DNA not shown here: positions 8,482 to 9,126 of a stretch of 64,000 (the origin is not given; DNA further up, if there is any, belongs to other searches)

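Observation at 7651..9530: Four tandem copies of a four-helix-bundle (23S-rRNA-IVS protein / Avd-like) gene, arranged live-dead-live-dead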

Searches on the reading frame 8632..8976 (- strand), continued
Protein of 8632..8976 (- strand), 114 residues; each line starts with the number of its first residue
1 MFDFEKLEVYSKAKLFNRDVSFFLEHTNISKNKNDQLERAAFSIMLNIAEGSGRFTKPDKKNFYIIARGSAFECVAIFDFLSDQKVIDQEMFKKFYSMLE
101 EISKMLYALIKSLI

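Call 75: fold_search(model_id=the predicted structure, library=pdb)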
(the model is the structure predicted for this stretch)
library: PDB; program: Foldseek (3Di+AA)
matches with E <= 10: 830; with E <= 0.001: 9
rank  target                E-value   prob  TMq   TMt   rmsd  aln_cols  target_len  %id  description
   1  2rld_B                9.1e-05  1.00  0.87  0.88   1.5       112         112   23  CRYSTAL STRUCTURE OF A PROTEIN WITH UNKNOWN FUNCTION FROM S23 RIBOSOMAL PROTEIN FAMILY (BT_0352) FROM BACTEROIDES THET (released 2007-10-30)
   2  2gsc_E                1.8e-04  1.00  0.84  0.86   1.4       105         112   26  Crystal Structure of the Conserved Hypothetical Cytosolic Protein Xcc0516 from Xanthomonas campestris (released 2006-10-03)
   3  2rld_A                2.1e-04  1.00  0.84  0.84   2.0       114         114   22  CRYSTAL STRUCTURE OF A PROTEIN WITH UNKNOWN FUNCTION FROM S23 RIBOSOMAL PROTEIN FAMILY (BT_0352) FROM BACTEROIDES THET (released 2007-10-30)
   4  2rld_C                2.6e-04  1.00  0.89  0.87   2.4       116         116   23  CRYSTAL STRUCTURE OF A PROTEIN WITH UNKNOWN FUNCTION FROM S23 RIBOSOMAL PROTEIN FAMILY (BT_0352) FROM BACTEROIDES THET (released 2007-10-30)
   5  2gsc_D                2.6e-04  1.00  0.87  0.86   2.0       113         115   26  Crystal Structure of the Conserved Hypothetical Cytosolic Protein Xcc0516 from Xanthomonas campestris (released 2006-10-03)
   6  2gsc_B                2.7e-04  1.00  0.87  0.85   1.5       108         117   26  Crystal Structure of the Conserved Hypothetical Cytosolic Protein Xcc0516 from Xanthomonas campestris (released 2006-10-03)
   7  2rld_E                5.0e-04  1.00  0.86  0.91   1.2       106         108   24  CRYSTAL STRUCTURE OF A PROTEIN WITH UNKNOWN FUNCTION FROM S23 RIBOSOMAL PROTEIN FAMILY (BT_0352) FROM BACTEROIDES THET (released 2007-10-30)
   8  2gsc_A                8.2e-04  1.00  0.82  0.82   1.6       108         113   25  Crystal Structure of the Conserved Hypothetical Cytosolic Protein Xcc0516 from Xanthomonas campestris (released 2006-10-03)
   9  2gsc_C                8.7e-04  1.00  0.82  0.85   1.5       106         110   24  Crystal Structure of the Conserved Hypothetical Cytosolic Protein Xcc0516 from Xanthomonas campestris (released 2006-10-03)
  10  2rld_D                4.0e-03  1.00  0.82  0.86   1.8       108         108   22  CRYSTAL STRUCTURE OF A PROTEIN WITH UNKNOWN FUNCTION FROM S23 RIBOSOMAL PROTEIN FAMILY (BT_0352) FROM BACTEROIDES THET (released 2007-10-30)
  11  7dgu                  2.5e-02  1.00  0.58  0.67   3.9       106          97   12  De novo designed protein H4A1R (released 2021-11-24)
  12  6pwc_R                9.3e-02  0.77  0.35  0.17   8.9       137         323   11  A complex structure of arrestin-2 bound to neurotensin receptor 1 (released 2019-12-04)
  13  4dwl_D                1.0e-01  1.00  0.70  0.74   2.9       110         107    9  Avd molecule from Bordetella bacteriophage DGR (released 2013-02-27)
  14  8ub7_B                1.2e-01  1.00  0.82  0.77   2.0       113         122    5  Diversity-generating retroelement (DGR) ribonucleoprotein reverse transcriptase - Active state (N-occupied) (released 2024-10-23)
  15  8qup                  1.2e-01  0.98  0.55  0.55   4.9       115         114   16  G-CSFR inhibitor Bop1 (released 2024-10-23)
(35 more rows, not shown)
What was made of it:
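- On PF05635 / TIGR02436: Foldseek matches 2RLD and 2GSC with TM 0.82-0.89 and rmsd 1.2-2.4 (call 75).
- The fold is related to Avd (TM 0.7-0.8, call 75). The protein matches the S23p structures far better than Avd (E=9e-5 against 0.1, call 75).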

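Call 83: search_dna_similar(query=window:8632-8976:-, collection=plasmids, mode=protein, max_evalue=1e-10, max_rows=15)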
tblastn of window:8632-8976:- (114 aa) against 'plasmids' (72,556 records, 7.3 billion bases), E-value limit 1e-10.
No match.

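Call 84: search_dna_similar(query=window:8632-8976:-, collection=phages, mode=protein, max_evalue=0.00001, max_rows=15)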
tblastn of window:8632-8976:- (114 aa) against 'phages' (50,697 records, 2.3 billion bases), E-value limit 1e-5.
No match.

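Call 90: find_encoding_contigs(protein=P0061, flank=3000, max_places=4)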
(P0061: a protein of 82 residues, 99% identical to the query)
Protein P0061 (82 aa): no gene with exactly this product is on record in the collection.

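Call 91: list_cluster_members(proteins=[P0001, P0002, P0061])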
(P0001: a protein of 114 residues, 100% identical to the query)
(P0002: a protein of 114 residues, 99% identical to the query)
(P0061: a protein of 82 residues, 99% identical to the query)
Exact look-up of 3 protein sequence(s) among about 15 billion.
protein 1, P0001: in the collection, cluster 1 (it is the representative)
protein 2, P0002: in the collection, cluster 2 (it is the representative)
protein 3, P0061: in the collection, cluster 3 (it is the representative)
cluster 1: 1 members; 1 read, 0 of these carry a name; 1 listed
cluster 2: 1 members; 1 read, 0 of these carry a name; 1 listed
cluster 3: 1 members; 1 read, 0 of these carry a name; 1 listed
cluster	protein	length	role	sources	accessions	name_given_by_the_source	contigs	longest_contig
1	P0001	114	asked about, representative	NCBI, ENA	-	-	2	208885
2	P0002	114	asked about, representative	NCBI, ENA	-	-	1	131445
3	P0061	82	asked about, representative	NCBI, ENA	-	-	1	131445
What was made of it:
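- Tried and rejected: The cluster look-up shows only that the source is a 131,445-bp NCBI/ENA contig (call 91).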
